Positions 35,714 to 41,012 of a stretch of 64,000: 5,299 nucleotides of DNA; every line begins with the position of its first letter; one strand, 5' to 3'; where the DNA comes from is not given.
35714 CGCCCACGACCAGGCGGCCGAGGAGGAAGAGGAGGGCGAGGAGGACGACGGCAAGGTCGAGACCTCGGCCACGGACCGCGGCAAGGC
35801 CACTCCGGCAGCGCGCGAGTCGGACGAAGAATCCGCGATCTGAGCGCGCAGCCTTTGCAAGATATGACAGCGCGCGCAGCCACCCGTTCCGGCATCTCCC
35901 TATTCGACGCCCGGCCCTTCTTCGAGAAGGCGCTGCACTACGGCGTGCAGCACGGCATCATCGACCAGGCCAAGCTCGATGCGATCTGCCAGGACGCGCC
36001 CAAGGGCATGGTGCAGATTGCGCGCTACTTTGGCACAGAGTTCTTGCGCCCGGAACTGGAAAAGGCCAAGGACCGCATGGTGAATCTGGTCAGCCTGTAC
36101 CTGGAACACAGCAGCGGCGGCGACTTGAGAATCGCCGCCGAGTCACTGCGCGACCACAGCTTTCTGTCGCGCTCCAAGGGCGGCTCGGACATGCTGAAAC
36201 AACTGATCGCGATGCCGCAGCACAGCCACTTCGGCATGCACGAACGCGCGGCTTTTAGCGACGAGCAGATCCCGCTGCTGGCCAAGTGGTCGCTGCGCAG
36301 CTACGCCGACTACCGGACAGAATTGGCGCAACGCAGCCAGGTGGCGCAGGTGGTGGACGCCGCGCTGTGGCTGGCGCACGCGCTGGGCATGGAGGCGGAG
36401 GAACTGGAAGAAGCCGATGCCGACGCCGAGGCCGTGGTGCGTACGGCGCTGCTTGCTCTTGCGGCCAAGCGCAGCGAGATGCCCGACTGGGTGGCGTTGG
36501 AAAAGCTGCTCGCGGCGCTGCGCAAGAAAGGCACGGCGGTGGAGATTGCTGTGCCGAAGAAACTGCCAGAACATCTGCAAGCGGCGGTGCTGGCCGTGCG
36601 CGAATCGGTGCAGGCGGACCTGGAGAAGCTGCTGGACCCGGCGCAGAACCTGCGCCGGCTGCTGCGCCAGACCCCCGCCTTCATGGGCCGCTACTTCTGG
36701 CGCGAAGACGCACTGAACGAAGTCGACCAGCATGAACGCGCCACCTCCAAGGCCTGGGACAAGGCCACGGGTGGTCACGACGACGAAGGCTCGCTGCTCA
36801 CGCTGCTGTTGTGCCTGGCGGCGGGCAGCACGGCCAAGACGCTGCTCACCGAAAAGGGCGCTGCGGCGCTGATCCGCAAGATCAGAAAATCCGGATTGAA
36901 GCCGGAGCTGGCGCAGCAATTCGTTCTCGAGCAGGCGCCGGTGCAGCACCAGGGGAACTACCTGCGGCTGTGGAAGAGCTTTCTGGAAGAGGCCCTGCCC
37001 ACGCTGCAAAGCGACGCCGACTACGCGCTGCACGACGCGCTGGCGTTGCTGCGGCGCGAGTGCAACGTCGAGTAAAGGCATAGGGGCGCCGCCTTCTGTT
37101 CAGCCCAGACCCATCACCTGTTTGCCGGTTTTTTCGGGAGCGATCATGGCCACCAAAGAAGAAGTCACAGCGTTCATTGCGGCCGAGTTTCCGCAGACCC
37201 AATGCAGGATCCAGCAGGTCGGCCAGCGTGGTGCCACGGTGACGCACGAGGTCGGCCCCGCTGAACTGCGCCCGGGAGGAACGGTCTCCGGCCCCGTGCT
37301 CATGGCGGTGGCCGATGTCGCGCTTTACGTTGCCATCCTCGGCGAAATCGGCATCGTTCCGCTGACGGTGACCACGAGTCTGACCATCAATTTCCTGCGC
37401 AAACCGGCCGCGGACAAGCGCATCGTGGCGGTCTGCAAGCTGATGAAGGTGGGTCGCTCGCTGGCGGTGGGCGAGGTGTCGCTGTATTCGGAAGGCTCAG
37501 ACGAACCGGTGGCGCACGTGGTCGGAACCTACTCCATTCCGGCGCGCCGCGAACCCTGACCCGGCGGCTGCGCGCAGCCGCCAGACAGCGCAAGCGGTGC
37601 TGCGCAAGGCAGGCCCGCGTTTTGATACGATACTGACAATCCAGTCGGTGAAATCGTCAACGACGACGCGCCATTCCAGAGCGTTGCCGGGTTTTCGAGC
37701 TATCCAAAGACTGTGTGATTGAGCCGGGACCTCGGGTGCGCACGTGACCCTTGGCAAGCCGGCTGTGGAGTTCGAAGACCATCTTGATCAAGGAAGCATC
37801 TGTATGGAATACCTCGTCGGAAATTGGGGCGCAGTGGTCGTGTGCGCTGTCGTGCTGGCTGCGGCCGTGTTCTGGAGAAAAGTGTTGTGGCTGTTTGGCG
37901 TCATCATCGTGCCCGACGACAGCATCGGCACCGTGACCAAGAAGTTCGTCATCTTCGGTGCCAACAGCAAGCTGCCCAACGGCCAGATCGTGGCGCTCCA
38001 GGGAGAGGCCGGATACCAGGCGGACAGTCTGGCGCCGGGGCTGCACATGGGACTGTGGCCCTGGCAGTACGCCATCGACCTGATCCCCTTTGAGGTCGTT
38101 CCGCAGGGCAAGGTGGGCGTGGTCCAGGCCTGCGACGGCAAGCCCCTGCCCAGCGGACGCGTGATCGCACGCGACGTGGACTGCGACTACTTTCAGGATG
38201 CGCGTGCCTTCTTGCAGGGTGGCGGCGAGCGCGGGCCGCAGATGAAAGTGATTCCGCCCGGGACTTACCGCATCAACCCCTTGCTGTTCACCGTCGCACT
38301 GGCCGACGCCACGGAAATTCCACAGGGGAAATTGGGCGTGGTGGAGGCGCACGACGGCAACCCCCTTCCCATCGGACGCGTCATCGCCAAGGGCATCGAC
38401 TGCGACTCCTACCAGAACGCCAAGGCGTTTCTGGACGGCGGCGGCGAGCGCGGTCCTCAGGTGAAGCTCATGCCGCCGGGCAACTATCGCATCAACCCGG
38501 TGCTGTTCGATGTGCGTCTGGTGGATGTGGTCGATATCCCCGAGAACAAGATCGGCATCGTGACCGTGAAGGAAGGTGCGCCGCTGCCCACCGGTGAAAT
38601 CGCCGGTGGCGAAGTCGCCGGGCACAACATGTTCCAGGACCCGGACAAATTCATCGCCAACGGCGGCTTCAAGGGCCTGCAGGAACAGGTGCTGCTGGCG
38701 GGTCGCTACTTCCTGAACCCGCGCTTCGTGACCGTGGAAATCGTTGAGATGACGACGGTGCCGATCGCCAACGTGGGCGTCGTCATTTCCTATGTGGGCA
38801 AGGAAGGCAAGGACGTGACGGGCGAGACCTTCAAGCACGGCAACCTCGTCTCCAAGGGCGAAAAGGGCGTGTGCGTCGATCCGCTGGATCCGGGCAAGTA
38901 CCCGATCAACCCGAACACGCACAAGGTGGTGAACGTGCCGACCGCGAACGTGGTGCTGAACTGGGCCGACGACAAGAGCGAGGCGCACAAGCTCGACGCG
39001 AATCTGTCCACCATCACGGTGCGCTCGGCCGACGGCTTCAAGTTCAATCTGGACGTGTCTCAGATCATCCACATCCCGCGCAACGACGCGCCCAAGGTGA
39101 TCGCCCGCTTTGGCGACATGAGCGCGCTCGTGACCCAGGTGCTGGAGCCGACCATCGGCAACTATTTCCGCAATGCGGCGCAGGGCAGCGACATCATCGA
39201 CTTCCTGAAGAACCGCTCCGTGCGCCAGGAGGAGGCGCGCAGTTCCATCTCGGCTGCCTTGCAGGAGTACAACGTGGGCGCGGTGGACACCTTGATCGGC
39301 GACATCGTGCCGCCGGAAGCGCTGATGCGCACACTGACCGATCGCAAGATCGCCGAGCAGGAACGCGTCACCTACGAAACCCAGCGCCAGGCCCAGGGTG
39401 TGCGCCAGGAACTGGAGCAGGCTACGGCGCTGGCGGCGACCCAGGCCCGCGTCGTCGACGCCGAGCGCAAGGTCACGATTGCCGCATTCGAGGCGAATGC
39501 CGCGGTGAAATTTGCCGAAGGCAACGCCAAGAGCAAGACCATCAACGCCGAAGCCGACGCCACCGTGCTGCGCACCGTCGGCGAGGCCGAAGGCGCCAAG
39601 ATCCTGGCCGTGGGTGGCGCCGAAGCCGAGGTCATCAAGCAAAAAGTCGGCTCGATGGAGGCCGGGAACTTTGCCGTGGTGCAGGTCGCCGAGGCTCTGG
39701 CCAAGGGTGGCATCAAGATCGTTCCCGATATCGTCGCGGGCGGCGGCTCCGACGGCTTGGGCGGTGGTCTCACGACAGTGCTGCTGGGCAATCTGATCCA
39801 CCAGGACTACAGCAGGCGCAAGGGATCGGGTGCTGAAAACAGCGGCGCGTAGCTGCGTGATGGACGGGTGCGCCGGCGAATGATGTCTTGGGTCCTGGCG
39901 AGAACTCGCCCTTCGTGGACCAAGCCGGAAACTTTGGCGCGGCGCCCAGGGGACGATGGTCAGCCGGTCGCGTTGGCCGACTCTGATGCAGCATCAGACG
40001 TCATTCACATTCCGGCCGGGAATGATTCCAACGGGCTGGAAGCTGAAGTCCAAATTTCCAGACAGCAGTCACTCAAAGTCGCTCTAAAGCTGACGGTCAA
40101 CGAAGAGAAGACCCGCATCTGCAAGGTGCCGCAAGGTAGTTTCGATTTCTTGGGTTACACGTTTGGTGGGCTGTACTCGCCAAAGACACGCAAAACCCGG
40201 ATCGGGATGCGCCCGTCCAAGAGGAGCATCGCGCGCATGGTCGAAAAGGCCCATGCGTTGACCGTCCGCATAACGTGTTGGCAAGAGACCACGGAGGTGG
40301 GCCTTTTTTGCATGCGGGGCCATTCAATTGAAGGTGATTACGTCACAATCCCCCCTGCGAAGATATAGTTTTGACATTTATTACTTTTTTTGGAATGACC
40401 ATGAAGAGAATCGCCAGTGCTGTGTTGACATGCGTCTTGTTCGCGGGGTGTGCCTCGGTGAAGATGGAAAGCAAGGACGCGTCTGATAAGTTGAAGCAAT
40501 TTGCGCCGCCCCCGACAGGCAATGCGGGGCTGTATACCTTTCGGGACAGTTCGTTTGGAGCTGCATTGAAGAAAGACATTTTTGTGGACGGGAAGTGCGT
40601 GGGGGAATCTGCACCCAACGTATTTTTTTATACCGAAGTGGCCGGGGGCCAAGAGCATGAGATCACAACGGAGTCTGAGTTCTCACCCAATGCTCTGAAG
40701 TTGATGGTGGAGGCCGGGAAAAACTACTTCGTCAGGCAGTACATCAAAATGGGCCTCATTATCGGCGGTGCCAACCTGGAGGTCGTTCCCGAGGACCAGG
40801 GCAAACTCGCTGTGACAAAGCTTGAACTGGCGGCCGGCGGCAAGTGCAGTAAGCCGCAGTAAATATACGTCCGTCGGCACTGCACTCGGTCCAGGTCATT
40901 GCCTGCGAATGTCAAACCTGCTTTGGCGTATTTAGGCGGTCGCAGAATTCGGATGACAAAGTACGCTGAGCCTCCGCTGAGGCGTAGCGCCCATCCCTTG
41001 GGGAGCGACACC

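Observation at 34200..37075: Compact operon of a J-domain-only protein plus three uncharacterised proteins (two with polyacidic tails), a candidate novel chaperone-linked system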

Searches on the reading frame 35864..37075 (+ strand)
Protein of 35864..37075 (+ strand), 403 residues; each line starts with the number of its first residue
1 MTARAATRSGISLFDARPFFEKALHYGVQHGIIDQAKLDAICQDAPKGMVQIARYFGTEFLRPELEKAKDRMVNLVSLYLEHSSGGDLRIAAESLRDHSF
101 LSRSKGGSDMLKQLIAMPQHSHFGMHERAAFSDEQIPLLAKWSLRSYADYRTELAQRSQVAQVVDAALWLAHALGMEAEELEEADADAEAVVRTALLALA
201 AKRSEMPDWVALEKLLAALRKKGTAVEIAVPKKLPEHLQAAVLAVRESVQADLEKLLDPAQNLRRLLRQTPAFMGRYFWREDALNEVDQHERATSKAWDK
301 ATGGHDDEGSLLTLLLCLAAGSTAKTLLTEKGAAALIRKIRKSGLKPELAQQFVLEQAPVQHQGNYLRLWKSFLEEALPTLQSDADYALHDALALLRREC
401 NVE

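Call 4: search_protein_families(library=pfam, proteins=[window:35864-37075:+], max_evalue=0.1)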
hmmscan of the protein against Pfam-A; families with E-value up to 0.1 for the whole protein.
window:35864-37075:+ (403 aa): 2 families
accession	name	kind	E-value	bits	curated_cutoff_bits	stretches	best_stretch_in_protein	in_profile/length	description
PF08032.17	SpoU_sub_bind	-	0.026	15.3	22.8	0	16-48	30-65/76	RNA 2'-O ribose methyltransferase substrate binding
PF03673.18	UPF0128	-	0.077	12.9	21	0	221-293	59-132/221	Uncharacterised protein family (UPF0128)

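Call 5: search_protein_families(library=ncbifam, proteins=[window:35864-37075:+], max_evalue=0.1)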
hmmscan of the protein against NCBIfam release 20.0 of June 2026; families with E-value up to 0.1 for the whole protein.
window:35864-37075:+ (403 aa): 1 family
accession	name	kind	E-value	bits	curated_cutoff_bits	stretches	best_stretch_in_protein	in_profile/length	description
NF047890.1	ColdAdpAtcC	equivalog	0.004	16.7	370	1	16-200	10-197/297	cold adaptation protein AtcC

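Call 6: search_protein_families(library=padloc, proteins=[window:35864-37075:+], max_evalue=0.1)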
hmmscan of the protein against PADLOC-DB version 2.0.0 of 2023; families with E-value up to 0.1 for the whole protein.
window:35864-37075:+ (403 aa): 0 families

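Call 20: find_encoding_contigs(protein=window:35864-37075:+, flank=8000, max_places=6)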
Protein window:35864-37075:+ (403 aa): 18 contigs read that carry it; 6 places shown.
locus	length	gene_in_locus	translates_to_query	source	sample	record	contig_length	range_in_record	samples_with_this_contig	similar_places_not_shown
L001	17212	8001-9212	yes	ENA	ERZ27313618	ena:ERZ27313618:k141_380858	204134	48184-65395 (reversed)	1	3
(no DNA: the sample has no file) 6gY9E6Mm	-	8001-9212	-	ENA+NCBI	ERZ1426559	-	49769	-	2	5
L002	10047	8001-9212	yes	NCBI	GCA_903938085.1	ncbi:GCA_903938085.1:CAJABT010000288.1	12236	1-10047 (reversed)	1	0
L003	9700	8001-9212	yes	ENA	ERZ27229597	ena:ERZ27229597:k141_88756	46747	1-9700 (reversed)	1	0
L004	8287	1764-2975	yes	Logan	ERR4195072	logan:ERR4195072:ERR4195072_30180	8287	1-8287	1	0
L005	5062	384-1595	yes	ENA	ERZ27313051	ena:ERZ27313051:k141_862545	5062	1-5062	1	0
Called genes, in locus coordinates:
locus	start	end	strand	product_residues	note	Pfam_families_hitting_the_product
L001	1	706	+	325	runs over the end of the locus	PF03401:TctC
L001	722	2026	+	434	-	PF02655:ATP-grasp_3, PF13535:ATP-grasp_4, PF18603:LAL_C2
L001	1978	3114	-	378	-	-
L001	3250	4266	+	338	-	PF03480:DctP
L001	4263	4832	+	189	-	PF04290:DctQ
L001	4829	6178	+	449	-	PF06808:DctM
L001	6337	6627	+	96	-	PF00226:DnaJ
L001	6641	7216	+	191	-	-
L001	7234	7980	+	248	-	-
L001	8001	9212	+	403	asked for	PF26699:DUF8235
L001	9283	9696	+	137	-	PF13622:4HBT_3 (weak), PF03061:4HBT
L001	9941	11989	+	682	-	PF01145:Band_7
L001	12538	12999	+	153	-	PF11008:DUF2846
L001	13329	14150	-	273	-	PF05853:BKACE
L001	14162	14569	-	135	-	PF03061:4HBT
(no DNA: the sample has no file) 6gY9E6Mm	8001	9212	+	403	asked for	PF26699:DUF8235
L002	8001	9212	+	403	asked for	PF26699:DUF8235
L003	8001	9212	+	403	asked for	PF26699:DUF8235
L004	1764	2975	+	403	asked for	PF26699:DUF8235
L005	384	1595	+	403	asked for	PF26699:DUF8235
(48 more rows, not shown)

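Call 33: search_solved_structures(query=window:35864-37075:+, max_evalue=1, show_alignments=2)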
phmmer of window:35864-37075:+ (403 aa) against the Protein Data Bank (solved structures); distinct sequences matched with E-value up to 1: 2.
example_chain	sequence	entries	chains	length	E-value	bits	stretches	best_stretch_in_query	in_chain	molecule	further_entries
7lko_B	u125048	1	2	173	0.15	14.3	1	178-275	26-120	Pilus biogenesis protein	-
2o8s_A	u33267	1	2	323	0.18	14.1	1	302-398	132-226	AGR_C_984p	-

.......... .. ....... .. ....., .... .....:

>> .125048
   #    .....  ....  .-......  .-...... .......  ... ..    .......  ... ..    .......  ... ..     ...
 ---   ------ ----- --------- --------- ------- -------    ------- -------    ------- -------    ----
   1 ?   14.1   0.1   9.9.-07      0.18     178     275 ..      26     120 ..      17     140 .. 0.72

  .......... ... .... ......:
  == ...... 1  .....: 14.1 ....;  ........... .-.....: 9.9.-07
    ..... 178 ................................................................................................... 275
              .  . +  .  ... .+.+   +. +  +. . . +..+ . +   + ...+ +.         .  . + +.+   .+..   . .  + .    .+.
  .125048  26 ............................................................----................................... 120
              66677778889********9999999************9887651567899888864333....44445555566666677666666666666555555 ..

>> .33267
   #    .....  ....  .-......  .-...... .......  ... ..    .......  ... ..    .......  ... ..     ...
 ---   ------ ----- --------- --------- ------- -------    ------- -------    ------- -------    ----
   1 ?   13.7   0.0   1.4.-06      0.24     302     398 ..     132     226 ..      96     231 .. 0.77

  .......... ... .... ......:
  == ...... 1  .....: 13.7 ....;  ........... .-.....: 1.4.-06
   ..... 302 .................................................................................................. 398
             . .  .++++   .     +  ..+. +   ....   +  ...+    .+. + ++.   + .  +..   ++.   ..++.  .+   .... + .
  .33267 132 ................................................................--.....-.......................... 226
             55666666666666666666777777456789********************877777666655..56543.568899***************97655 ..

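Call 83: predict_structure(protein=window:35864-37075:+)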
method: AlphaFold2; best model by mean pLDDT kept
length: 403 residues; sequences in the alignment: 1
mean_pLDDT: 40.9   pTM: 0.24
mean pLDDT of the five models: 40.9, 36.9, 34.7, 33.3, 33.3
residues with pLDDT >= 90: 0; 70-90: 1; 50-70: 54; < 50: 348
segments of 3 or more residues with pLDDT < 50: 1-18, 44-84, 94-101, 120-126, 140-403
pLDDT, mean of each block of 10 residues (from residue 1): 34 44 54 56 41 37 34 33 45 46 57 60 51 54 37 33 36 36 40 43 40 42 35 37 38 33 32 29 35 36 35 37 36 44 43 42 43 43 40 41 35
secondary structure, 60 per line:
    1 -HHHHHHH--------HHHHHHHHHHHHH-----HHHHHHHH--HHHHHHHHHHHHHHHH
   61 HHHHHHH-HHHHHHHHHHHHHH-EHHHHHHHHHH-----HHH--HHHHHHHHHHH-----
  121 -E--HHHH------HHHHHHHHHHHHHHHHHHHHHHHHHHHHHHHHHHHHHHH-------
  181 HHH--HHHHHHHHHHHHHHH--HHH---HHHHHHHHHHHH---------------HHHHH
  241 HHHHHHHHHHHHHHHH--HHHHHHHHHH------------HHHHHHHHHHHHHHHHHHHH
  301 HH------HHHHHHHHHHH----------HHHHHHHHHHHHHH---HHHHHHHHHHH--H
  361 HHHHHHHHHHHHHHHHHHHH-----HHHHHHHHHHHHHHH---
elements in order: H2-8 H17-29 H35-42 H45-67 H69-82 H85-94 H105-115 H125-128 H135-173 H186-200 H209-220 H236-256 H259-268 H281-302 H309-319 H330-343 H347-357 H360-380 H386-400

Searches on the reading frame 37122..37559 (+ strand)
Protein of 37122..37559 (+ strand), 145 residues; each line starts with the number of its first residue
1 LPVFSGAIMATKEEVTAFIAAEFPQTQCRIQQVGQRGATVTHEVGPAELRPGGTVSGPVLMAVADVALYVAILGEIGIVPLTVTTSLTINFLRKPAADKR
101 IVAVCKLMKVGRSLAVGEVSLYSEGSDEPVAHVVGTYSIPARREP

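Call 4: search_protein_families(library=pfam, proteins=[window:37122-37559:+], max_evalue=0.1)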
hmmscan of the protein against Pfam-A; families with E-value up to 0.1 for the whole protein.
window:37122-37559:+ (145 aa): 3 families
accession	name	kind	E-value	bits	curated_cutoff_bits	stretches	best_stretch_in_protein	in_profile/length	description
PF03061.28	4HBT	-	7.1e-13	49.1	20.6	1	52-128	1-77/79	Thioesterase superfamily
PF13622.12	4HBT_3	-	1e-06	29.3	24.3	1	54-137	10-82/83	Acyl-CoA thioesterase N-terminal domain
PF20789.3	4HBT_3C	-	0.0059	17.2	24.1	1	47-124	49-126/140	Acyl-CoA thioesterase C-terminal domain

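Call 5: search_protein_families(library=ncbifam, proteins=[window:37122-37559:+], max_evalue=0.1)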
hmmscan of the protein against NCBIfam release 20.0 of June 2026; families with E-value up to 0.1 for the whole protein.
window:37122-37559:+ (145 aa): 2 families
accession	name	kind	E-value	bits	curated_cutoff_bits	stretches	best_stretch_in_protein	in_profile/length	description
TIGR02286.1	PaaD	equivalog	8.2e-07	29.2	118.9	1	29-136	7-110/114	hydroxyphenylacetyl-CoA thioesterase PaaI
TIGR00369.1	unchar_dom_1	domain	8.7e-07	29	36.6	1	29-125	9-104/117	hotdog fold thioesterase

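Call 6: search_protein_families(library=padloc, proteins=[window:37122-37559:+], max_evalue=0.1)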
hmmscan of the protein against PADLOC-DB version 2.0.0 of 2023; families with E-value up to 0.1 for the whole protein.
window:37122-37559:+ (145 aa): 0 families

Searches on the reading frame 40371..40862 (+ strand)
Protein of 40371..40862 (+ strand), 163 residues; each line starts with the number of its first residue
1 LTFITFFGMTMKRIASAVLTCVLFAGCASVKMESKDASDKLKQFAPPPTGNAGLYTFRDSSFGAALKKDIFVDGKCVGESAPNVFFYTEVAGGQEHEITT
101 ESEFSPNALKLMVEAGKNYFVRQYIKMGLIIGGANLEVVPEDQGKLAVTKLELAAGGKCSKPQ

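Call 4: search_protein_families(library=pfam, proteins=[window:40371-40862:+], max_evalue=0.1)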
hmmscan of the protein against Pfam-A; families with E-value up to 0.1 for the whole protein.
window:40371-40862:+ (163 aa): 2 families
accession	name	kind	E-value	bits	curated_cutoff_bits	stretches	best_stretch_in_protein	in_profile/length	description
PF11008.14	DUF2846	-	1e-22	80.4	34.3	1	49-133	2-91/92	Protein of unknown function (DUF2846)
PF20997.2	DUF3195_C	-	0.0014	18.9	25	1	103-125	9-32/32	Protein of unknown function (DUF3195) C-terminal domain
